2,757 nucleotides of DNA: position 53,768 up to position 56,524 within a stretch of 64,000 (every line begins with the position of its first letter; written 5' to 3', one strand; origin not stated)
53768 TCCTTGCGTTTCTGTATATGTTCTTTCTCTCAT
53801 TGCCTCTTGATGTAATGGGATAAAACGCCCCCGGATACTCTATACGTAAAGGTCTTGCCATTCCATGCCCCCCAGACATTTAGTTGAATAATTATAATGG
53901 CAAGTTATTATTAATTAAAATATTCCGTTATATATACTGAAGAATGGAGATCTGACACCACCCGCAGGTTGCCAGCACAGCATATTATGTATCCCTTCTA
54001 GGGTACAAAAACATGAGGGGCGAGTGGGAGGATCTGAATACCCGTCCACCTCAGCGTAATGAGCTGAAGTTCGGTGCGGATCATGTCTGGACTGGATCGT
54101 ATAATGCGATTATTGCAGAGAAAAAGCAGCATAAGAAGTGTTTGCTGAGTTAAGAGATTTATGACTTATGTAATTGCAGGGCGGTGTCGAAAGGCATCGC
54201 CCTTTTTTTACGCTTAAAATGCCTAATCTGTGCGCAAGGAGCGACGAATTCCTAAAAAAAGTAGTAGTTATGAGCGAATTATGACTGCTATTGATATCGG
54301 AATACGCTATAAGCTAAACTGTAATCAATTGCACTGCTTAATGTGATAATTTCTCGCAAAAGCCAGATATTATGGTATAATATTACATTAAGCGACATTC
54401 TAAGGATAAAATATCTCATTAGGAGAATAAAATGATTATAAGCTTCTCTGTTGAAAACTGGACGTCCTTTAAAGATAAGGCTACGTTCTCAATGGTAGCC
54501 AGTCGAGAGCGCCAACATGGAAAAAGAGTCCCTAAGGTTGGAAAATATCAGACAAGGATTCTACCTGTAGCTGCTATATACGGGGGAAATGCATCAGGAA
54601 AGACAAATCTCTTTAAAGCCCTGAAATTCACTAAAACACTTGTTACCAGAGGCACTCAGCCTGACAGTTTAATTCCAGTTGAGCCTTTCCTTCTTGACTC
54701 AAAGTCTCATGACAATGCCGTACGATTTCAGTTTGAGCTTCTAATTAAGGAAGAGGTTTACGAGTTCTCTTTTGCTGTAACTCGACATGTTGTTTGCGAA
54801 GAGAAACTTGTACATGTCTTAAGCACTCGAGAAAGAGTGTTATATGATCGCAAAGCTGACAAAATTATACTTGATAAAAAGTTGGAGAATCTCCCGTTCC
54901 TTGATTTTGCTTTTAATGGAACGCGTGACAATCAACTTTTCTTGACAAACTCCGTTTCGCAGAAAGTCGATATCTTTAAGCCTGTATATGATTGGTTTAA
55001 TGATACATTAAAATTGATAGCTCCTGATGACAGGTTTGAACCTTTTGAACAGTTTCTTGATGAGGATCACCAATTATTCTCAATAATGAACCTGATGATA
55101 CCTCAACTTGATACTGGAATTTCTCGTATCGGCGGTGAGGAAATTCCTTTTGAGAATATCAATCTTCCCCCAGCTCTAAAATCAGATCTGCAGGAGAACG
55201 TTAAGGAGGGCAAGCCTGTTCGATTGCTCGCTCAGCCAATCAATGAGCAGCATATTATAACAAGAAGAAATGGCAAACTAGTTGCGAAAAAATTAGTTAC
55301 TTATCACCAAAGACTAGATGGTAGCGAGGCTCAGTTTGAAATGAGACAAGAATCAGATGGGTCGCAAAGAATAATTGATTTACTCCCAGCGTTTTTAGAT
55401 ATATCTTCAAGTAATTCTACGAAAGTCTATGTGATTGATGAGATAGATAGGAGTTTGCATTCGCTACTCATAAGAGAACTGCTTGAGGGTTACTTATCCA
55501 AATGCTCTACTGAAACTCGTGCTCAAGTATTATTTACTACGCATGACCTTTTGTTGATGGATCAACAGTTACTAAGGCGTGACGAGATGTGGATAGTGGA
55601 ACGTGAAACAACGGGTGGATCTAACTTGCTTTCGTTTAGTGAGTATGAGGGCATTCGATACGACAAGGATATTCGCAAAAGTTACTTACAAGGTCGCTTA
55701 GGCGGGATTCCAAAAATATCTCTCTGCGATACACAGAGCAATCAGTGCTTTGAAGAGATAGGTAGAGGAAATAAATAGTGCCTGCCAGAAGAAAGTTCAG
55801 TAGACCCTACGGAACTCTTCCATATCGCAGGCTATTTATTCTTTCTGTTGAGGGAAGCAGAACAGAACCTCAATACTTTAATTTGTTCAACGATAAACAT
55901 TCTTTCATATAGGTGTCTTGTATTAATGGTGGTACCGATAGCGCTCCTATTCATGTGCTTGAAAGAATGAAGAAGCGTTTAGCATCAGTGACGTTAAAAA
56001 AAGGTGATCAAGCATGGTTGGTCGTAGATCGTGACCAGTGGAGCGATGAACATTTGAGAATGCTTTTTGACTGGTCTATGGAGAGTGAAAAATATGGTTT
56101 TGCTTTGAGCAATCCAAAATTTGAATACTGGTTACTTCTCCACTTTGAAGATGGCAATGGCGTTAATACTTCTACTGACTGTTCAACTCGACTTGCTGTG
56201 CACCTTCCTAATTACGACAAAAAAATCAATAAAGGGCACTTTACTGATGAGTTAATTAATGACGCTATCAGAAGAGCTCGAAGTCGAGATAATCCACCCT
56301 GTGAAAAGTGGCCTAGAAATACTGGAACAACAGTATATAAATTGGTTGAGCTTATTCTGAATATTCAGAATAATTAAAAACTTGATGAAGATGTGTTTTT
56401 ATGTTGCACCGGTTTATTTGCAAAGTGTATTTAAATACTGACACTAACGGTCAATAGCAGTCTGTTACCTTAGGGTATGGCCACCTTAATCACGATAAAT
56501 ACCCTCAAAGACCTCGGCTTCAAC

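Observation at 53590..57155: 3.5-kb islet bounded by perfect 20-bp direct repeats and inserted between hgcB and a heptose-pathway gene, carrying a decayed AbiL-like defense pair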

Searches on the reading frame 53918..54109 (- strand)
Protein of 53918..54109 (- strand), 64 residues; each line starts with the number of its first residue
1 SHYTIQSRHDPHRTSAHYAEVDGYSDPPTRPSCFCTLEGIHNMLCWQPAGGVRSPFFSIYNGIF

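Call 33: search_protein_families(library=pfam, proteins=[window:53918-54109:-], max_evalue=1)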
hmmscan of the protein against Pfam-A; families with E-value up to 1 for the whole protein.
seq(64 aa): 1 family
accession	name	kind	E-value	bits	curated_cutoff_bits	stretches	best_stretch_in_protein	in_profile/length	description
PF08237.17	PE-PPE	-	0.33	10.8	21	1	3-32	115-145/228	PE-PPE domain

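Call 34: search_protein_families(library=ncbifam, proteins=[window:53918-54109:-], max_evalue=0.1)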
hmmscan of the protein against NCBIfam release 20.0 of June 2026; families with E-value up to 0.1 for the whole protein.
seq(64 aa): 0 families

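Call 69: search_protein_families(library=phrogs, proteins=[window:53918-54109:-], max_evalue=0.1)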
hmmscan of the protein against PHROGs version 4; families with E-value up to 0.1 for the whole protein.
seq(64 aa): 0 families

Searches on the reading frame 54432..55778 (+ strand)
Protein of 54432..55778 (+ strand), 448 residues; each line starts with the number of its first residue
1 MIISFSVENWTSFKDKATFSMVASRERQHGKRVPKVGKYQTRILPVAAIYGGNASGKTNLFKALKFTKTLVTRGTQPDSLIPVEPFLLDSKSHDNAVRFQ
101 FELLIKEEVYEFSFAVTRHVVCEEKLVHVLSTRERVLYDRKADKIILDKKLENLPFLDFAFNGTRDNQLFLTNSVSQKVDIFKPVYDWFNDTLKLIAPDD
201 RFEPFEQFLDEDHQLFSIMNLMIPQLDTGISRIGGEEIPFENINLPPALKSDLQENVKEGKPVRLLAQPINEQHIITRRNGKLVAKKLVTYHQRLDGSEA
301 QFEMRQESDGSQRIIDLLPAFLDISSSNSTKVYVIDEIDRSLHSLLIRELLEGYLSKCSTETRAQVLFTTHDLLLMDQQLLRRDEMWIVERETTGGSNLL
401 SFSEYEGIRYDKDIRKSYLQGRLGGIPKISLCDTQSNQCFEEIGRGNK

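Call 7: search_protein_families(library=pfam, proteins=[window:54432-55775:+], max_evalue=0.01)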
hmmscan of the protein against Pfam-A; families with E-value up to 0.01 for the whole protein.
window:54432-55775:+ (448 aa): 4 families
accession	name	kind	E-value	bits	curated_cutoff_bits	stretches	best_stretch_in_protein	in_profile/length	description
PF13304.12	AAA_21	-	2.4e-37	130.1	27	1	46-377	1-304/304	AAA domain, putative AbiEii toxin, Type IV TA system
PF02463.25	SMC_N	-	1.4e-05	25.1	40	0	46-67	26-47/220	RecF/RecN/SMC N terminal domain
PF13476.12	AAA_23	-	5.7e-05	24.3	27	1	45-187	20-164/201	AAA domain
PF13175.12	AAA_15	-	0.00019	21.6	32.1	0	279-371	291-369/374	AAA ATPase domain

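Call 11: find_encoding_contigs(protein=window:54432-55778:+, flank=10000, max_places=10)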
Protein window:54432-55778:+ (448 aa): 9 contigs read that carry it; 5 places shown.
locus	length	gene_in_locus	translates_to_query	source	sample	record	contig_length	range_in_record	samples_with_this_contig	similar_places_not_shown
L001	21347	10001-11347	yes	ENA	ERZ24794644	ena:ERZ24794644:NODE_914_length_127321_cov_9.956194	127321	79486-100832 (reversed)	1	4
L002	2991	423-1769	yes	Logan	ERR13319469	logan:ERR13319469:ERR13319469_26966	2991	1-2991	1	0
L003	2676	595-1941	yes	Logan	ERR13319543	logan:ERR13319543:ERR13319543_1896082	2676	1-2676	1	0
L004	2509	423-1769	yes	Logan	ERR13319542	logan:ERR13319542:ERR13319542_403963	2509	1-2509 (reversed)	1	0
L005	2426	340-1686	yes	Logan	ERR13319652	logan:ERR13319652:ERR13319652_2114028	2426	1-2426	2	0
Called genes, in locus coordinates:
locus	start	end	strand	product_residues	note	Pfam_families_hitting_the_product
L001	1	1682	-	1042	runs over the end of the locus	PF17757:UvrB_inter, PF02559:CarD_TRCF_RID, PF00270:DEAD, PF04851:ResIII, PF00271:Helicase_C, PF03461:TRCF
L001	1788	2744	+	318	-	PF12974:Phosphonate-bd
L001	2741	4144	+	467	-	PF00672:HAMP (weak), PF00512:HisKA, PF02518:HATPase_c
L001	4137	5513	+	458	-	PF00072:Response_reg, PF07724:AAA_2 (faint), PF00158:Sigma54_activat, PF14532:Sigma54_activ_2, PF07728:AAA_5 (weak), PF25601:AAA_lid_14, PF02954:HTH_8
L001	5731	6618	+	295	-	PF00497:SBP_bac_3, PF09084:NMT1 (weak)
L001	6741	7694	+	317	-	PF04055:Radical_SAM, PF12345:DUF3641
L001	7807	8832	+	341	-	-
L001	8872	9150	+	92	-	PF00037:Fer4, PF12797:Fer4_2 (weak), PF12837:Fer4_6, PF13237:Fer4_10, PF13459:Fer4_15 (faint), PF12838:Fer4_7, PF13187:Fer4_9, PF00037:Fer4 (weak), +4 more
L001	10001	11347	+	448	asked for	PF13175:AAA_15 (faint), PF02463:SMC_N (faint), PF13304:AAA_21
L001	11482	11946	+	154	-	PF13707:RloB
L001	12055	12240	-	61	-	-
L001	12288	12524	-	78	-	-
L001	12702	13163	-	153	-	PF01467:CTP_transf_like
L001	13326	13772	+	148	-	PF06347:SH3_4, PF08239:SH3_3 (weak)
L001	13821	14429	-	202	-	PF05951:Peptidase_M15_2, PF08291:Peptidase_M15_3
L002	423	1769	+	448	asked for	PF13175:AAA_15 (faint), PF02463:SMC_N (faint), PF13304:AAA_21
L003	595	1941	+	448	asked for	PF13175:AAA_15 (faint), PF02463:SMC_N (faint), PF13304:AAA_21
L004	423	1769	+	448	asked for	PF13175:AAA_15 (faint), PF02463:SMC_N (faint), PF13304:AAA_21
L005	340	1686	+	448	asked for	PF13175:AAA_15 (faint), PF02463:SMC_N (faint), PF13304:AAA_21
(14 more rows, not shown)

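Call 16: find_homologous_proteins(query=window:54432-55775:+, max_evalue=1e-10)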
Query window:54432-55775:+ (448 aa): 3532 proteins with E <= 1e-10 among 8000 candidates; the best 120 are listed.
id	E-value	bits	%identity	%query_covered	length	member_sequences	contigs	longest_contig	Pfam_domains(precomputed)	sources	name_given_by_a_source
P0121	6.4e-220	749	75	100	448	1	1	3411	PF13476.13,PF13304.13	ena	-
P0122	1.4e-209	715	71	100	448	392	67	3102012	PF13175.13,PF13304.13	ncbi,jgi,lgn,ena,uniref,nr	ncbi:AAA family ATPase [Desulfobulbus oligotrophicus]|jgi:AAA15 family ATPase/GTPase|uniref:ATP-bind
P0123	6.9e-209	712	71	100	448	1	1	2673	PF13476.13,PF13304.13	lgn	-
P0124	2.2e-208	711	71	100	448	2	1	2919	PF13175.13,PF02463.26,PF13304.13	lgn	-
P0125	2.3e-208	711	70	100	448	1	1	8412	PF13175.13,PF13304.13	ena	-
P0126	3.1e-208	710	70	100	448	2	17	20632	PF13175.13,PF13304.13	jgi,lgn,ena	-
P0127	8.6e-208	709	70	100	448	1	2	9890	PF13175.13,PF13304.13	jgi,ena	-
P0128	8.7e-208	709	74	95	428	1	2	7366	PF13175.13,PF13304.13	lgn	-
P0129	1.3e-207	708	71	98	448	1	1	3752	PF13175.13,PF13476.13,PF02463.26,PF13304.13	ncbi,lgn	-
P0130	2.0e-207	708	70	100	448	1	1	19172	PF13175.13,PF13304.13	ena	-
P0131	1.0e-205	702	70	98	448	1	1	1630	PF13175.13,PF13476.13,PF02463.26,PF13304.13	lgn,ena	-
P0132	5.8e-205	699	69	100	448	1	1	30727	PF13304.13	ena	-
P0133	1.6e-204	698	72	96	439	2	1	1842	PF13175.13,PF13304.13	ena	-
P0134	5.6e-204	696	69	100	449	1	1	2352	PF13175.13,PF13304.13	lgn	-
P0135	6.1e-204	696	68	100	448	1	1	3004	PF13175.13,PF13304.13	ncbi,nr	ncbi:MAG: ATP-binding protein [Planctomycetes bacterium]|nr:ATP-binding protein [Planctomycetota bac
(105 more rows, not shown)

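Call 19: find_encoding_contigs(protein=P0122, flank=8000, max_places=6)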
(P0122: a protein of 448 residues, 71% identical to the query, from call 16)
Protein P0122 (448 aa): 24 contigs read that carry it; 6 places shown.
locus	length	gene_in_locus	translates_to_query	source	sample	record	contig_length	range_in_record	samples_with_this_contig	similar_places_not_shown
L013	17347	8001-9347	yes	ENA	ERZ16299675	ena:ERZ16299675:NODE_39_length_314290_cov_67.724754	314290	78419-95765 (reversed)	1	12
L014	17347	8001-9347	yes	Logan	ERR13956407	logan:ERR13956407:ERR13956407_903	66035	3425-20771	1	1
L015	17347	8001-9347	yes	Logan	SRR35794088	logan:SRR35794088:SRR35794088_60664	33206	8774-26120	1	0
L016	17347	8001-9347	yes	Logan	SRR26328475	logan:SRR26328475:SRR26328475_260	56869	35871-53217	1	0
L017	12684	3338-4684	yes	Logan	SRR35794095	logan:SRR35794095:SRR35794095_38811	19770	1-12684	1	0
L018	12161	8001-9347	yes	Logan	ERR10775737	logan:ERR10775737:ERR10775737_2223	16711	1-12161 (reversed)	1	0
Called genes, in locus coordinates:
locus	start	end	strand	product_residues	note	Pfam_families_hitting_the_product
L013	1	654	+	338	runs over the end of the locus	PF12705:PDDEXK_1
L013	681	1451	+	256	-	PF13479:AAA_24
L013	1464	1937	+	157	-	PF05037:DUF669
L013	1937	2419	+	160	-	PF02732:ERCC4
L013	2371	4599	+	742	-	PF23139:OB_YrrC (weak), PF14490:HHH_RecD2, PF01443:Viral_helicase1 (faint), PF13086:AAA_11 (faint), PF13245:AAA_19, PF13604:AAA_30, PF18335:SH3_13, PF13538:UvrD_C_2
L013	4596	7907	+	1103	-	PF01807:Zn_ribbon_DnaG, PF08275:DNAG_N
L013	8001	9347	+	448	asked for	PF13175:AAA_15 (faint), PF13304:AAA_21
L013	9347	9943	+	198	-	PF13707:RloB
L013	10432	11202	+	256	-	-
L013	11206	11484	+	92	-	-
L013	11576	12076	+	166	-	-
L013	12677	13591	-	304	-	PF02899:Phage_int_SAM_1, PF00589:Phage_integrase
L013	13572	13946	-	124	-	-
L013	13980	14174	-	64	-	-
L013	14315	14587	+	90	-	-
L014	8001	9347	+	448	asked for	PF13175:AAA_15 (faint), PF13304:AAA_21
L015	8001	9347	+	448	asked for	PF13175:AAA_15 (faint), PF13304:AAA_21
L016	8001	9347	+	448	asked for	PF13175:AAA_15 (faint), PF13304:AAA_21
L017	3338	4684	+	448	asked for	PF13175:AAA_15 (faint), PF13304:AAA_21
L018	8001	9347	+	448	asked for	PF13175:AAA_15 (faint), PF13304:AAA_21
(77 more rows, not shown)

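Call 20: find_encoding_contigs(protein=P0121, flank=8000, max_places=3)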
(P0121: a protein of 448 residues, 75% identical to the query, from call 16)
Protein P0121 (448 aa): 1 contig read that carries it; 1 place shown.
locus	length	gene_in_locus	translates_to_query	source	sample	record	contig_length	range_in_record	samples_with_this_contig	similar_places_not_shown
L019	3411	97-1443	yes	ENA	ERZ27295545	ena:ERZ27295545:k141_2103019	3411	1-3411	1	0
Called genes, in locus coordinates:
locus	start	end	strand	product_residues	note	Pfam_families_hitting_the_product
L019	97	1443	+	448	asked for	PF13476:AAA_23 (weak), PF13304:AAA_21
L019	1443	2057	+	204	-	PF13707:RloB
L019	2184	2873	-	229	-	PF01695:IstB_IS21, PF00308:Bac_DnaA (weak)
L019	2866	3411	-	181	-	?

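Call 21: search_protein_families(library=padloc, proteins=[window:54432-55775:+], max_evalue=0.01)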
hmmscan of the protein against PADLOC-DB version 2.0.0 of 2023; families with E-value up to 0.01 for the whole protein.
window:54432-55775:+ (448 aa): 30 families (the best 25 are shown)
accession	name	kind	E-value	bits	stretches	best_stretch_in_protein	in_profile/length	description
PDLC02335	AbiLi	-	4.1e-77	257.4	1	1-433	49-291/326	AbiLi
PDLC02980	AriA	-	2.2e-37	127.6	1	46-377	1-304/304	-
PDLC04426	PDC-M12A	-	3.3e-18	64.2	2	1-142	1-133/369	-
PDLC04176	HEC-01A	-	8.2e-15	53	1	45-393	24-336/371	-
PDLC04178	HEC-01A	-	4e-14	50.5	2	285-393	241-348/399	-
PDLC04180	HEC-01A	-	9.3e-13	46.1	1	288-397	236-342/382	-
PDLC04182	HEC-01A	-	1.2e-12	45.6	1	297-409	276-382/406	-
PDLC04391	PDC-M07A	-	2.6e-12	44.5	2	278-405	254-380/412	-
PDLC02914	ATPase-Toprim_I-B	-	2e-11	41.8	1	328-394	201-264/443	-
PDLC04392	PDC-M07A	-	2.6e-11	41.2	1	295-378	274-353/432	-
PDLC04393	PDC-M07A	-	2.5e-10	37.9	1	289-406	270-385/435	-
PDLC04175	HEC-01A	-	3.6e-10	37.4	1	294-394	236-328/363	-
PDLC04389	PDC-M07A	-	1.7e-09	35.2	1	296-407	281-404/443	-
PDLC04179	HEC-01A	-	3.9e-09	34.1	1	286-428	321-456/459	-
PDLC04183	HEC-01A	-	4.9e-09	33.7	1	301-400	279-370/402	-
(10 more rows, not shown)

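Call 69: search_protein_families(library=phrogs, proteins=[window:54432-55775:+], max_evalue=0.1)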
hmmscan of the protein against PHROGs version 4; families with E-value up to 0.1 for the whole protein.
window:54432-55775:+ (448 aa): 5 families
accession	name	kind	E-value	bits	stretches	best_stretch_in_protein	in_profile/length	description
phrog_5836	-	unknown function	2.1e-67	229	1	1-434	5-409/1071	-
phrog_3940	-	unknown function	1.3e-10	41.7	1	308-378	226-301/537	-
phrog_9802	-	unknown function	3.6e-09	37.1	1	49-372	30-324/438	-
phrog_4747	-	unknown function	3.1e-05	24.2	1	289-371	287-374/610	-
phrog_25363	-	unknown function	0.043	15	0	47-66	30-49/77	-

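Call 80: find_encoding_contigs(protein=P0126, flank=7000, max_places=2)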
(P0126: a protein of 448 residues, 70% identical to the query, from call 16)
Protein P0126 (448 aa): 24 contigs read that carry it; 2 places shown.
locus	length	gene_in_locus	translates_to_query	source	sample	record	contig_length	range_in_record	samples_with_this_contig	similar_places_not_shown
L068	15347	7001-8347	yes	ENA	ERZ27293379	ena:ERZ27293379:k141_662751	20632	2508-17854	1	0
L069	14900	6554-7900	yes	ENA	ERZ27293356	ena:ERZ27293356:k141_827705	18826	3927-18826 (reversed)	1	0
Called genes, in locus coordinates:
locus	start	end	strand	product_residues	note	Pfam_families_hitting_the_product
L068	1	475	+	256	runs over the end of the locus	PF13479:AAA_24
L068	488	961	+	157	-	PF05037:DUF669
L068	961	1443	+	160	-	PF02732:ERCC4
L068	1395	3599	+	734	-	PF23139:OB_YrrC (weak), PF14490:HHH_RecD2, PF01443:Viral_helicase1 (faint), PF13086:AAA_11 (faint), PF13245:AAA_19, PF13604:AAA_30, PF18335:SH3_13, PF13538:UvrD_C_2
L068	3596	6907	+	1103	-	PF01807:Zn_ribbon_DnaG, PF08275:DNAG_N (weak)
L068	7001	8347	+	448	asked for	PF13175:AAA_15 (faint), PF13304:AAA_21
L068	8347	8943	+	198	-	PF13707:RloB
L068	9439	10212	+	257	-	-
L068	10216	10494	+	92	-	-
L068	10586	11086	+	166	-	-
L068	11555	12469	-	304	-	PF02899:Phage_int_SAM_1, PF00589:Phage_integrase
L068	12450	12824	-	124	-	-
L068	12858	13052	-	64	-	-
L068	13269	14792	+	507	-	PF03237:Terminase_6N (weak)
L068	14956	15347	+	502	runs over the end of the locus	PF05136:Phage_portal_2 (faint), PF06074:Portal_Mu (weak), PF04860:Phage_portal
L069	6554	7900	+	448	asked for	PF13175:AAA_15 (faint), PF13304:AAA_21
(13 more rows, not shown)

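Call 81: find_encoding_contigs(protein=P0132, flank=7000, max_places=2)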
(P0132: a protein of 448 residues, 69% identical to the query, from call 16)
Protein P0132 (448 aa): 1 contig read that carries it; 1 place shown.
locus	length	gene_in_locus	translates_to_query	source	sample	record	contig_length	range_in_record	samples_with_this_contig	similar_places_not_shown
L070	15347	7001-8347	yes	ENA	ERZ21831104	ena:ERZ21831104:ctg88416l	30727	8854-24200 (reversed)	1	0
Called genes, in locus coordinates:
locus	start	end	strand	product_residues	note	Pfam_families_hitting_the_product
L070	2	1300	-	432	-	PF02788:RuBisCO_large_N, PF00016:RuBisCO_large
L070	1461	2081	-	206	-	PF00106:adh_short, PF08659:KR, PF01370:Epimerase (weak), PF13561:adh_short_C2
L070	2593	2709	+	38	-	-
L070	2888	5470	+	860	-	PF02861:Clp_N, PF13191:AAA_16 (weak), PF00004:AAA, PF17871:AAA_lid_9, PF00004:AAA, PF07724:AAA_2, PF07728:AAA_5, PF10431:ClpB_D2-small, +8 more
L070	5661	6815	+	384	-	PF13173:AAA_14, PF13635:DUF4143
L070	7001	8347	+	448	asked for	PF13304:AAA_21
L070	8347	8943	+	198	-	PF13707:RloB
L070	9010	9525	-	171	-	PF01613:Flavin_Reduct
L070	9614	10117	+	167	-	PF01641:SelR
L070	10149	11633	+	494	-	PF00005:ABC_tran, PF13191:AAA_16 (faint), PF13555:AAA_29 (faint), PF13304:AAA_21 (faint), PF00005:ABC_tran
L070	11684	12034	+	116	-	-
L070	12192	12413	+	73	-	PF02604:PhdYeFM_antitox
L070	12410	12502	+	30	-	-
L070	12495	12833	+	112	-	PF01850:PIN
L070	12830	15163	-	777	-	PF00175:NAD_binding_1 (weak), PF10418:DHODB_Fe-S_bind, PF14691:Fer4_20, PF01946:Thi4 (weak), PF07992:Pyr_redox_2, PF13450:NAD_binding_8, PF13738:Pyr_redox_3 (faint), PF00070:Pyr_redox (weak)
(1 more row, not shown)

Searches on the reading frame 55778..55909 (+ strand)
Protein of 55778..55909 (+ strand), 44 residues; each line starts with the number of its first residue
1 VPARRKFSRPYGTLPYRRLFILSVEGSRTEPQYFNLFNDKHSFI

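Call 7: search_protein_families(library=pfam, proteins=[window:55778-55909:+], max_evalue=0.01)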
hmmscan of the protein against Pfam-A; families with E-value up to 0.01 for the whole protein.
window:55778-55909:+ (44 aa): 1 family
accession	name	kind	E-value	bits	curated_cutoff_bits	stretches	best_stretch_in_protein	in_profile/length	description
PF13707.11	RloB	-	0.0041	17.8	31.5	1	21-41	2-22/195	RloB-like protein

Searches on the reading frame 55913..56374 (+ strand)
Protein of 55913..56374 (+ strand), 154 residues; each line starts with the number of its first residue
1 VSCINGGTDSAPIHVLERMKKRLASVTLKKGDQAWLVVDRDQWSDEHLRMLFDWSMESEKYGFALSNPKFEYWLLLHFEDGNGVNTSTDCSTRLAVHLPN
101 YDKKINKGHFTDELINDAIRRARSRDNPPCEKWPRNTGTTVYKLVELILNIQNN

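Call 7: search_protein_families(library=pfam, proteins=[window:55913-56374:+], max_evalue=0.01)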
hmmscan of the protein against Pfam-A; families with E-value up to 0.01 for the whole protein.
window:55913-56374:+ (154 aa): 1 family
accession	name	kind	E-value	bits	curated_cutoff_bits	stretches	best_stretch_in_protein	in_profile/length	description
PF13707.11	RloB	-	2.8e-29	103.1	31.5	1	7-148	40-195/195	RloB-like protein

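Call 69: search_protein_families(library=phrogs, proteins=[window:55913-56374:+], max_evalue=0.1)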
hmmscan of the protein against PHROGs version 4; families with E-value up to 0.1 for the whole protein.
window:55913-56374:+ (154 aa): 1 family
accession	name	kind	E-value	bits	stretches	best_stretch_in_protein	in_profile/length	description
phrog_16255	-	unknown function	8.1e-12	46.4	1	9-95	55-146/212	-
